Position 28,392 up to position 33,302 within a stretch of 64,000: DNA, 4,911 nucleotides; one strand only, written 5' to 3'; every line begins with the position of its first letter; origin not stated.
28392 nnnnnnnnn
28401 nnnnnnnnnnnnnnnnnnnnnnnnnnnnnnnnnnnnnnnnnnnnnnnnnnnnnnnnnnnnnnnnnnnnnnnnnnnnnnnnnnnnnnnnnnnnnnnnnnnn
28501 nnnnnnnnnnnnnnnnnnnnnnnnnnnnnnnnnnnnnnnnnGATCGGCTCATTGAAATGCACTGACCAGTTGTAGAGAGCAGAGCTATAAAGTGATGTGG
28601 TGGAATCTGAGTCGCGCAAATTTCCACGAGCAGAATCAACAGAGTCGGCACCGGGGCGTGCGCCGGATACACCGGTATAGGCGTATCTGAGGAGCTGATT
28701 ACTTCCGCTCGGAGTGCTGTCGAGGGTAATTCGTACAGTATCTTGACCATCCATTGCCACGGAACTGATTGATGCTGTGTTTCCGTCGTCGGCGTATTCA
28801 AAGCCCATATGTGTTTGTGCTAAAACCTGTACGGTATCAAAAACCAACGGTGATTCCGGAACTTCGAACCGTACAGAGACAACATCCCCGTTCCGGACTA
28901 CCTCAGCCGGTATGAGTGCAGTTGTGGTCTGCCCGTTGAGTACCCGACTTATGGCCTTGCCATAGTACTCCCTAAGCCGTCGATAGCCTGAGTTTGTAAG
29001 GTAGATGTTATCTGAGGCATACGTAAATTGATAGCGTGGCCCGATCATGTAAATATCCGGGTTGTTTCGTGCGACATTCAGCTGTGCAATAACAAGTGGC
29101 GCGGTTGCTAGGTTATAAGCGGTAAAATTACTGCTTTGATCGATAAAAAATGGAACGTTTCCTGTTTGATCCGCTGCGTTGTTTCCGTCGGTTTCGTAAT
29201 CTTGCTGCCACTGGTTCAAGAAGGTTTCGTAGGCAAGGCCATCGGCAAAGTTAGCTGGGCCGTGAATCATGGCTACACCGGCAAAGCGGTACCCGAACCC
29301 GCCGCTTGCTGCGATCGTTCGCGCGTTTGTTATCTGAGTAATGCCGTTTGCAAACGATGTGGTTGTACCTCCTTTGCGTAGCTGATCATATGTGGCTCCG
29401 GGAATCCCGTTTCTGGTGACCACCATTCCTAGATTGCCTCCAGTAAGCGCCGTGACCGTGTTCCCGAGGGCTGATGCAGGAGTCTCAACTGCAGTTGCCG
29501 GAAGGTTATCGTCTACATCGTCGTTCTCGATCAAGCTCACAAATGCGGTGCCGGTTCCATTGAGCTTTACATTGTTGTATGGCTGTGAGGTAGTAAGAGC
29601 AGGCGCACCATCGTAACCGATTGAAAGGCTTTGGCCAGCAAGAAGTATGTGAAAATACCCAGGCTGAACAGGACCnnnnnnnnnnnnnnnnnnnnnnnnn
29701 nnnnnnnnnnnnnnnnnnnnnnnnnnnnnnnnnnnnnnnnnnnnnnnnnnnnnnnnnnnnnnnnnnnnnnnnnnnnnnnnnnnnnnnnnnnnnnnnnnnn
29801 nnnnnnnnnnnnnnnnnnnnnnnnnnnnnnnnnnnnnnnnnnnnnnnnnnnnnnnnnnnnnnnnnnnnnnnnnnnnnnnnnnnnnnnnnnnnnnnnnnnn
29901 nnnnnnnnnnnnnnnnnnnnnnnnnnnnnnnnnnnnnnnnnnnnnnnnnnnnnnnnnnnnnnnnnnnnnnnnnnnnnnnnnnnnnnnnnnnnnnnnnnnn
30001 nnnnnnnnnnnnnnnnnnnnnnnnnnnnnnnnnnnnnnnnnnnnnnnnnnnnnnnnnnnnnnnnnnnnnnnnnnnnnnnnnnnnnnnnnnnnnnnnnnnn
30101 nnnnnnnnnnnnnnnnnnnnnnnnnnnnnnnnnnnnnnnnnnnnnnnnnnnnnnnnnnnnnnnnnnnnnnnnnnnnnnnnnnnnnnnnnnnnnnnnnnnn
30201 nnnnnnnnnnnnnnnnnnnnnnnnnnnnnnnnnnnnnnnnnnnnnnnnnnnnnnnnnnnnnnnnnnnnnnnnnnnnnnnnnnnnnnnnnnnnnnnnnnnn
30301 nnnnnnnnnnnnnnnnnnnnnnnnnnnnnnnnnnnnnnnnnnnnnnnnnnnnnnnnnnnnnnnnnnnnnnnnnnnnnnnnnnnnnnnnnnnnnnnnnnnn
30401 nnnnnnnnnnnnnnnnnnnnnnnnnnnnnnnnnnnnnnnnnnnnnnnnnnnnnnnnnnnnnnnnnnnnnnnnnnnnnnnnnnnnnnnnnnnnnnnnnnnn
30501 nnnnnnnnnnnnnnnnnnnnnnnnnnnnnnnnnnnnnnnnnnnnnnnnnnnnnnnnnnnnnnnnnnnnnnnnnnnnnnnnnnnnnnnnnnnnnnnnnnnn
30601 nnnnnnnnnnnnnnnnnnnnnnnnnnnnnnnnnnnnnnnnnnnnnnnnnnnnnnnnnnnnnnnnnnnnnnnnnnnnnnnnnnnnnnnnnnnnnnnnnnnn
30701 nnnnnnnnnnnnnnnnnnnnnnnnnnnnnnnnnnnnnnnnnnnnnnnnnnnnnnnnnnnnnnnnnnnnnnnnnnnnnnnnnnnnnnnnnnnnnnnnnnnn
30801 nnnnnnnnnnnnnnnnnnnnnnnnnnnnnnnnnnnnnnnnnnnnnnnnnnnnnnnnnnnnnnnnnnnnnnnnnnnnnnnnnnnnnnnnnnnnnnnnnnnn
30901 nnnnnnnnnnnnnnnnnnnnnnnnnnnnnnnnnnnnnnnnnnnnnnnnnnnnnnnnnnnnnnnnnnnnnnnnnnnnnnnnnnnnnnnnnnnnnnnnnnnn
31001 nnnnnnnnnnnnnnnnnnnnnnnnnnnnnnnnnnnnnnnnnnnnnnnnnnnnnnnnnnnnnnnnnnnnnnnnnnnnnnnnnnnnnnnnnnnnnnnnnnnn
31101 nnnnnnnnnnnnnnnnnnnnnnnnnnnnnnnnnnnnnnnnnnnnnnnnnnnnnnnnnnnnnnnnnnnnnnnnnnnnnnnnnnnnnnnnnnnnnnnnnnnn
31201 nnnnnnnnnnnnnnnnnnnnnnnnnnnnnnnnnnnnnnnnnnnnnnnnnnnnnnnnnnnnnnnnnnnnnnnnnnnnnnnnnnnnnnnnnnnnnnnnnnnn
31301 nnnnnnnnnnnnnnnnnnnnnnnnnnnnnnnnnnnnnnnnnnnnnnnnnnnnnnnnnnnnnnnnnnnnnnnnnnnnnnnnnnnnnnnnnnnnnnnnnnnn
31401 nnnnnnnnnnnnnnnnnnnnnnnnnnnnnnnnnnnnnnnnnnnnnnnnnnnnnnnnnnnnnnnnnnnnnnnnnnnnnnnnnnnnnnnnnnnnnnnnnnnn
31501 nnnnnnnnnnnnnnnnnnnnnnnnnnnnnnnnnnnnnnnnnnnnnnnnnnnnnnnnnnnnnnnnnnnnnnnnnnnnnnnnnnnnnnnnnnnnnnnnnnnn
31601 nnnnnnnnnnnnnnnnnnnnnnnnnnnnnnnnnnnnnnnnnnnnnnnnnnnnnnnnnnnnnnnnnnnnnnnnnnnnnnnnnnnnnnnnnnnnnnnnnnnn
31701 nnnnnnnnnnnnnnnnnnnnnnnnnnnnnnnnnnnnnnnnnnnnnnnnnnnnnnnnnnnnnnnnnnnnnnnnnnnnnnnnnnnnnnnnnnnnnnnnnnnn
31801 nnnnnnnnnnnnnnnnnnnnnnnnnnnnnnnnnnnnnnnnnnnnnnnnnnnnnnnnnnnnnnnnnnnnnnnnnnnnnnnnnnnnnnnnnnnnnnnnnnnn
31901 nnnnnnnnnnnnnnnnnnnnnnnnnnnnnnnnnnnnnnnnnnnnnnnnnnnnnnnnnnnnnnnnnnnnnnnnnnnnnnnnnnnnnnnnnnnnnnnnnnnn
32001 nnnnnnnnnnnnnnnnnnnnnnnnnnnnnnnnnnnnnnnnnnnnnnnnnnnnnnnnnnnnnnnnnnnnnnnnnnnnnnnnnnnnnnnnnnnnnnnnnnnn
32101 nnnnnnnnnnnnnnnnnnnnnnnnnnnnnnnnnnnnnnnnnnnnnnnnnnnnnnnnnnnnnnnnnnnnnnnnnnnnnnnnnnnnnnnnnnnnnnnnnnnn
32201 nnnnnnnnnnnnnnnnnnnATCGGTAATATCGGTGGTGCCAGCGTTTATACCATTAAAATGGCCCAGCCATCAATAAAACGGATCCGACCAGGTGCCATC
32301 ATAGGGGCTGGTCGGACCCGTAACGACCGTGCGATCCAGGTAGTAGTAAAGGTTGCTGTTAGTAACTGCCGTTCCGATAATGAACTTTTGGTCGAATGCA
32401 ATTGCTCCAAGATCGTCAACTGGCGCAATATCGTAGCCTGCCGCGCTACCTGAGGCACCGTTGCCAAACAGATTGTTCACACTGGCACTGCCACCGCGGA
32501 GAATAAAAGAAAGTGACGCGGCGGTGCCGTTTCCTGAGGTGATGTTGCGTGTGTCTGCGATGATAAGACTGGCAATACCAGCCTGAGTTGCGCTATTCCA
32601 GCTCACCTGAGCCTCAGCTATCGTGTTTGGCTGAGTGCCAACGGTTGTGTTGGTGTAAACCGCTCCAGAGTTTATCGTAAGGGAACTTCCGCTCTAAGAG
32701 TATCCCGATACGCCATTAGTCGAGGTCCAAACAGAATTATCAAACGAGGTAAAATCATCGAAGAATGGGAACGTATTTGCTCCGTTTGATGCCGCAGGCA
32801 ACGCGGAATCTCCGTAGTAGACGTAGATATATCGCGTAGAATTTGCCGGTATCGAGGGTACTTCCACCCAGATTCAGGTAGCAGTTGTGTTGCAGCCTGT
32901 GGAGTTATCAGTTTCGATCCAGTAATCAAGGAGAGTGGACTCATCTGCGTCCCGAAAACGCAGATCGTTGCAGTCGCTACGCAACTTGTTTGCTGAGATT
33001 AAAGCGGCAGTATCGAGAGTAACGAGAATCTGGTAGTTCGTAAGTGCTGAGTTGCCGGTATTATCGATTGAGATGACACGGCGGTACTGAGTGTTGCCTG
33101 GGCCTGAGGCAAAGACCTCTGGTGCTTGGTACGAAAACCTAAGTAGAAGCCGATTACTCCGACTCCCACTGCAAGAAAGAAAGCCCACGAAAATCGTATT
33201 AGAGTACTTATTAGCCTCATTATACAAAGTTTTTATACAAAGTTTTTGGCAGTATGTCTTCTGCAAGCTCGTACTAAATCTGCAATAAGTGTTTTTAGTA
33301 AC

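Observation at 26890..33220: One surface-protein gene of about 2,100 codons broken in five places, with all three nonsense codons confined to the first ~320 codons while 1,400 downstream codons stay open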

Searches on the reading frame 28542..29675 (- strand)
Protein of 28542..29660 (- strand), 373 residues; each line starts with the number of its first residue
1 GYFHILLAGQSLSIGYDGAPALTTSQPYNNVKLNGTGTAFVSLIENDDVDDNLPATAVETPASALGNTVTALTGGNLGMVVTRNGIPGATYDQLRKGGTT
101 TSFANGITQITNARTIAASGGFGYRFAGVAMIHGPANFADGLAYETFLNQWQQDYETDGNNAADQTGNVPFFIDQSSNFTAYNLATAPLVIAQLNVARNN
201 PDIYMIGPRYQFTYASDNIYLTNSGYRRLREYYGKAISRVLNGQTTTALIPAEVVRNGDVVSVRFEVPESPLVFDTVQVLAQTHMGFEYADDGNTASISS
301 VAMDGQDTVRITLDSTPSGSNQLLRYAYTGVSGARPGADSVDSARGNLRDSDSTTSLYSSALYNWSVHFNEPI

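Call 40: search_protein_families(library=pfam, proteins=[window:28542-29660:-], max_evalue=1)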
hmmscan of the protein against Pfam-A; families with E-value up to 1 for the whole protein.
seq(373 aa): 0 families

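Call 59: search_solved_structures(query=A1, max_evalue=1, show_alignments=2)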
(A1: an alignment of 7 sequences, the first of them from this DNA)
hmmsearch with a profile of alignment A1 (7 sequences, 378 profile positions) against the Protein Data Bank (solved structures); distinct sequences matched with E-value up to 1: 1.
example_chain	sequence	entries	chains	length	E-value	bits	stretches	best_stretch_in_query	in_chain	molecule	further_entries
6n36_A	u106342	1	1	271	0.91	11.9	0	138-164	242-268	Beta-lactamase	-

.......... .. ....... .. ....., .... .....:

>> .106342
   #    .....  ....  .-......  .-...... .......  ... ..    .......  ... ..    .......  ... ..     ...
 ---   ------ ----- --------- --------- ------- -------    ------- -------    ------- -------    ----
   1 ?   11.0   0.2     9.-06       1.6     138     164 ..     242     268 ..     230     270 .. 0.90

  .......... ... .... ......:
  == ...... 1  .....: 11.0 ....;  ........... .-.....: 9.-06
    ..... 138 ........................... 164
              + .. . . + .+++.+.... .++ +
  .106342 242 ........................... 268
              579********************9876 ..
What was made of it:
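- On SGNH/SASA-like carbohydrate acetylesterase: No PDB sequence match better than E 0.9 (call 59).
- Closest known: SGNH/SASA-type carbohydrate O-acetylesterases. Different: No sequence-level match to Pfam or PDB (calls 40, 59).
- Tried and rejected: The central domain gave no Pfam or PDB sequence match (calls 40, 59).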

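Call 66: predict_structure(alignment_id=A1)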
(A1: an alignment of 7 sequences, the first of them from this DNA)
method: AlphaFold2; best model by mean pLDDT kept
length: 378 residues; sequences in the alignment: 7
mean_pLDDT: 70.1   pTM: 0.72
mean pLDDT of the five models: 70.1, 57.3, 53.3, 52.5, 50.3
residues with pLDDT >= 90: 46; 70-90: 176; 50-70: 84; < 50: 72
segments of 3 or more residues with pLDDT < 50: 1-3, 16-33, 50-64, 182-191, 214-227, 341-349
pLDDT, mean of each block of 10 residues (from residue 1): 64 56 37 63 73 37 55 75 77 74 88 92 87 63 59 82 90 76 43 65 75 44 45 72 82 81 92 86 63 75 87 93 84 59 47 79 71 72
secondary structure, 60 per line:
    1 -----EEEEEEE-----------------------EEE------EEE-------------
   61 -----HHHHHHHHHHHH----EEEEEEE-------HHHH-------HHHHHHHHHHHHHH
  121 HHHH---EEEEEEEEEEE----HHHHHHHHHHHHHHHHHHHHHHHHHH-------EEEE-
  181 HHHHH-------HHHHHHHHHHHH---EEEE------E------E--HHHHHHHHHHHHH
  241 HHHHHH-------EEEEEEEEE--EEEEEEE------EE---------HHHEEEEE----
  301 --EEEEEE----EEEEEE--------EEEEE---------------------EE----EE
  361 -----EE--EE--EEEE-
elements in order: E6-12 E36-38 E45-47 H66-77 E82-88 H96-99 H107-124 E128-138 H143-168 E176-179 H181-185 H193-204 E208-211 H228-246 E254-262 E265-271 E292-296 E303-308 E313-318 E327-331 E374-377
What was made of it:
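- On SGNH/SASA-like carbohydrate acetylesterase: AF2 model with pLDDT 70 and pTM 0.72 (call 66).
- Closest known: SGNH/SASA-type carbohydrate O-acetylesterases. Different: The model is of moderate confidence (pLDDT 70), and below 50 around the D-x-x-H stretch (call 66).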

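Call 69: fold_search(model_id=the predicted structure, library=pdb)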
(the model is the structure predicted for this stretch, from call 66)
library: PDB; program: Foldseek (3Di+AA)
matches with E <= 10: 1414; with E <= 0.001: 15
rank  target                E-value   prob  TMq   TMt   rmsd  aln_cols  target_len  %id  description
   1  9vyh_o                8.3e-18  1.00  0.65  0.42   6.6       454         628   22  Cyanopodophage Pan3 tailspike (released 2025-11-26)
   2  9vyh_m                9.4e-18  1.00  0.61  0.40   6.8       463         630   20  Cyanopodophage Pan3 tailspike (released 2025-11-26)
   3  7kmm_B                5.3e-10  1.00  0.57  0.51   7.5       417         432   14  Crystal structure of XAC1771, a novel carbohydrate acetylesterase from Xanthomonas citri (released 2021-05-26)
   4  7kmm_A                5.7e-10  1.00  0.51  0.45   7.9       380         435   15  Crystal structure of XAC1771, a novel carbohydrate acetylesterase from Xanthomonas citri (released 2021-05-26)
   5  8f9q_A                2.1e-07  1.00  0.47  0.38  12.1       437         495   11  Guinea pig sialic acid esterase (SIAE) (released 2024-05-29)
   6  9h4u_A                6.6e-07  1.00  0.43  0.28   4.8       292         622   14  Deacetylase FI8 utilizes unconventional variant of a catalytic triad: the diluted triad (released 2025-08-27)
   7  3pt5                  3.9e-06  1.00  0.44  0.50   7.2       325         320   10  Crystal structure of NanS (released 2011-05-18)
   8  9ega_A                7.1e-06  1.00  0.36  0.23   5.9       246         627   15  Crystal Structure of a CE20 carbohydrate acetylesterase from Pedobacter psychrotolerans (PpCE20_II), with ancillary do (released 2025-08-13)
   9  9ega_B                8.6e-06  1.00  0.35  0.23   5.9       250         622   15  Crystal Structure of a CE20 carbohydrate acetylesterase from Pedobacter psychrotolerans (PpCE20_II), with ancillary do (released 2025-08-13)
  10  2apj_A                2.6e-05  1.00  0.43  0.63   6.6       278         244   12  X-Ray Structure of Protein from Arabidopsis Thaliana AT4G34215 at 1.6 Angstrom Resolution (released 2005-08-30)
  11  2apj_C                2.6e-05  1.00  0.42  0.62   5.3       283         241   12  X-Ray Structure of Protein from Arabidopsis Thaliana AT4G34215 at 1.6 Angstrom Resolution (released 2005-08-30)
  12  2apj_B                2.7e-05  1.00  0.45  0.67   5.5       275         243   13  X-Ray Structure of Protein from Arabidopsis Thaliana AT4G34215 at 1.6 Angstrom Resolution (released 2005-08-30)
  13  1zmb_A                6.0e-05  1.00  0.41  0.54   6.2       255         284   13  Crystal Structure of the Putative Acetylxylan Esterase from Clostridium acetobutylicum, Northeast Structural Genomics  (released 2005-05-17)
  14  9lc0_N                1.5e-04  0.99  0.37  0.14  13.7       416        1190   12  tail complex of mature phage N4 (released 2025-04-16)
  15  9lc0_I                1.6e-04  0.99  0.38  0.13  13.8       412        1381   12  tail complex of mature phage N4 (released 2025-04-16)
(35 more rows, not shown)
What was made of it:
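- On SGNH/SASA-like carbohydrate acetylesterase: Foldseek hits: 9vyh E 8e-18, 7kmm E 5e-10, 8f9q, 3pt5 and 2apj (call 69).
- Closest known: SGNH/SASA-type carbohydrate O-acetylesterases. Same: The predicted fold of the central 375-aa domain matches them (Foldseek E 8e-18 to 4e-6, call 69).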

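Call 72: find_related_loci(query=A1, collection=genome_contigs, flank=8000)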
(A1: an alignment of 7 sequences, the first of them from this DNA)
Query A1 (378 aa) in genome_contigs; peptide patterns used: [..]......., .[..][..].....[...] (x = any residue, [..] = any of these).
83 stretches matched a pattern; 7 encode a relative of the query (tblastn E <= 1e-3); 7 distinct loci.
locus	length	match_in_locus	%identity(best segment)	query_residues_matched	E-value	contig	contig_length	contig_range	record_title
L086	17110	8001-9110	68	9-378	7e-170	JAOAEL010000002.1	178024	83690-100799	MAG: Patescibacteria group bacterium isolate SKW259 NODE_2_length_178024_cov_6.096546, whole genome shotgun sequence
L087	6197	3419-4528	68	9-378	5e-171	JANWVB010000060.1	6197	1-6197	MAG: Patescibacteria group bacterium isolate SKYG105 NODE_60_length_6197_cov_3.210621, whole genome shotgun sequence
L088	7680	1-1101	59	10-378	8e-141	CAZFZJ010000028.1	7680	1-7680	MAG TPA_asm: uncultured Candidatus Saccharibacteria bacterium isolate SRP290908_co2_230 genome assembly, contig: NODE_14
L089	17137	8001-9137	53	1-378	6e-124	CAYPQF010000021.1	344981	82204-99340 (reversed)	MAG TPA_asm: uncultured Gammaproteobacteria bacterium isolate binchicken_co23_77 genome assembly, contig: k141_714163, w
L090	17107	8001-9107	51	10-378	1e-117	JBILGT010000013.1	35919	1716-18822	MAG: Limisphaerales bacterium isolate ME2016-09-28_3300042471_group7_bin68 Rohwer_bin1526_scaffold_407_c1, whole genome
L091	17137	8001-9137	48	2-378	2e-105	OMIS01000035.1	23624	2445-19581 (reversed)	bacterium isolate AM_0466 genome assembly, contig: AM_0466_35, whole genome shotgun sequence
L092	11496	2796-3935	38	9-378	6e-74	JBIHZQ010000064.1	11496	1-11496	MAG: Flavobacterium sp. isolate ME2000-03-15pf_3300044539_group1_bin19 Rohwer_bin825_scaffold_2437_c1, whole genome shot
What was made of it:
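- Tried and rejected: The second genome scan found 68% at best, in the central domain (call 72).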

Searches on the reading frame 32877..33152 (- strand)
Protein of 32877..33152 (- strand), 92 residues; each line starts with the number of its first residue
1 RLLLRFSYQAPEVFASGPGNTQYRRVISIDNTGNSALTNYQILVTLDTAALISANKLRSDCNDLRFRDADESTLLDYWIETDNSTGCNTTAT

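Call 13: search_protein_families(library=pfam, proteins=[window:32877-33152:-], max_evalue=0.01)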
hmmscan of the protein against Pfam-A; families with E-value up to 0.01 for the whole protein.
window:32877-33152:- (92 aa): 1 family
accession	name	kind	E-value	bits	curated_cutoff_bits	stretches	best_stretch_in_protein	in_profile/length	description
PF10102.14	DUF2341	-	0.00016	22.5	23.4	1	60-86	1-27/84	Domain of unknown function (DUF2341)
